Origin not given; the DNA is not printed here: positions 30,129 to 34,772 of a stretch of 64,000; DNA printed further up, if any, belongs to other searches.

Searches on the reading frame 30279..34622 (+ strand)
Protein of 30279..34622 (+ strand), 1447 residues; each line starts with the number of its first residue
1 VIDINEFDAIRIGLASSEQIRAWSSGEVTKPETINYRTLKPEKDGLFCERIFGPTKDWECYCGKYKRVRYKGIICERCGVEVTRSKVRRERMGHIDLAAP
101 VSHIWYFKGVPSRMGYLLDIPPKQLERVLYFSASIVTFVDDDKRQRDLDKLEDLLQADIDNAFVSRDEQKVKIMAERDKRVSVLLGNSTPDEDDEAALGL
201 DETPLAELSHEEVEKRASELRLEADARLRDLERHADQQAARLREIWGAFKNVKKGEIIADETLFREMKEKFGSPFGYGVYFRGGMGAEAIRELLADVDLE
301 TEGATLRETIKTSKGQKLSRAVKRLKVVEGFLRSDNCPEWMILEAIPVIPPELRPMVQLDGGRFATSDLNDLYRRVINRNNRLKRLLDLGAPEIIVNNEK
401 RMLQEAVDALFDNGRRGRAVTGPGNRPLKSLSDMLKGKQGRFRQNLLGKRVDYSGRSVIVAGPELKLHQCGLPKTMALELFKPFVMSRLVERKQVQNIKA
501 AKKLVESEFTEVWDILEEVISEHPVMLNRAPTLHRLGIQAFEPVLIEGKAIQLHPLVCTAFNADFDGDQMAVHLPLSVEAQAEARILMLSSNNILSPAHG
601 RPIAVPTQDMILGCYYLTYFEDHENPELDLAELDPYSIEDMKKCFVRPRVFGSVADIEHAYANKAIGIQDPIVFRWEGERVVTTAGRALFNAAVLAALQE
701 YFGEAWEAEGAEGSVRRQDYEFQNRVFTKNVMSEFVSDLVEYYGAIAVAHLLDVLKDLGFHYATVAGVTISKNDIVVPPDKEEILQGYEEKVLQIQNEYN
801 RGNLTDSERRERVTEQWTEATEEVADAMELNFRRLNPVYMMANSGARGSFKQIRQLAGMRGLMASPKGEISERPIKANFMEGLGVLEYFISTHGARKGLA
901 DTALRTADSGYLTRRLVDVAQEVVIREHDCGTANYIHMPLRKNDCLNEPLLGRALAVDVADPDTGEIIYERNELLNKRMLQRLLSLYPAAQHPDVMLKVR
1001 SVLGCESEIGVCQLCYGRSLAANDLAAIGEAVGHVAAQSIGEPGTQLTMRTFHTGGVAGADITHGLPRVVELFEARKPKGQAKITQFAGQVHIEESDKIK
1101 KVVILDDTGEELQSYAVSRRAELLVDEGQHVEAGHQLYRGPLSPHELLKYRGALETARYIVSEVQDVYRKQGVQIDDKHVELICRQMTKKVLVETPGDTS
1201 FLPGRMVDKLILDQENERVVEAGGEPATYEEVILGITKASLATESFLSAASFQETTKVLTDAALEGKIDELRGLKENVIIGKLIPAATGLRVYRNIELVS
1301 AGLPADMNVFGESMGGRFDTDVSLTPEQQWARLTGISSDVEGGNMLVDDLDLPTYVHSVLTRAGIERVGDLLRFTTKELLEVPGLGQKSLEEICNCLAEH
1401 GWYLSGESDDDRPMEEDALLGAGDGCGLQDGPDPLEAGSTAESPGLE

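Call 79: search_protein_families(library=pfam, proteins=[window:30279-34622:+], max_evalue=0.00001)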
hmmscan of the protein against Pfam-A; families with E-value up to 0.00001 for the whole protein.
window:30279-34622:+ (1447 aa): 6 families
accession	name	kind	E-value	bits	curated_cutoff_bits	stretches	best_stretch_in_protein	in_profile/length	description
PF04997.17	RNA_pol_Rpb1_1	-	9.9e-81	271.9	39.7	1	5-446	2-312/312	RNA polymerase Rpb1, domain 1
PF04998.22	RNA_pol_Rpb1_5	-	2.1e-61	208.2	28.5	1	882-1242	1-265/267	RNA polymerase Rpb1, domain 5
PF00623.25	RNA_pol_Rpb1_2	-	1.7e-39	136.1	25.3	2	492-589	68-165/166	RNA polymerase Rpb1, domain 2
PF04983.23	RNA_pol_Rpb1_3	-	2.4e-21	76.8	28.9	1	593-775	1-162/162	RNA polymerase Rpb1, domain 3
PF05000.22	RNA_pol_Rpb1_4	-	1.5e-16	60.6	24.8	1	804-879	1-106/107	RNA polymerase Rpb1, domain 4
PF03118.21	RNA_pol_A_CTD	-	4.2e-12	46.1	23.8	1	1345-1399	13-67/67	Bacterial RNA polymerase, alpha chain C terminal domain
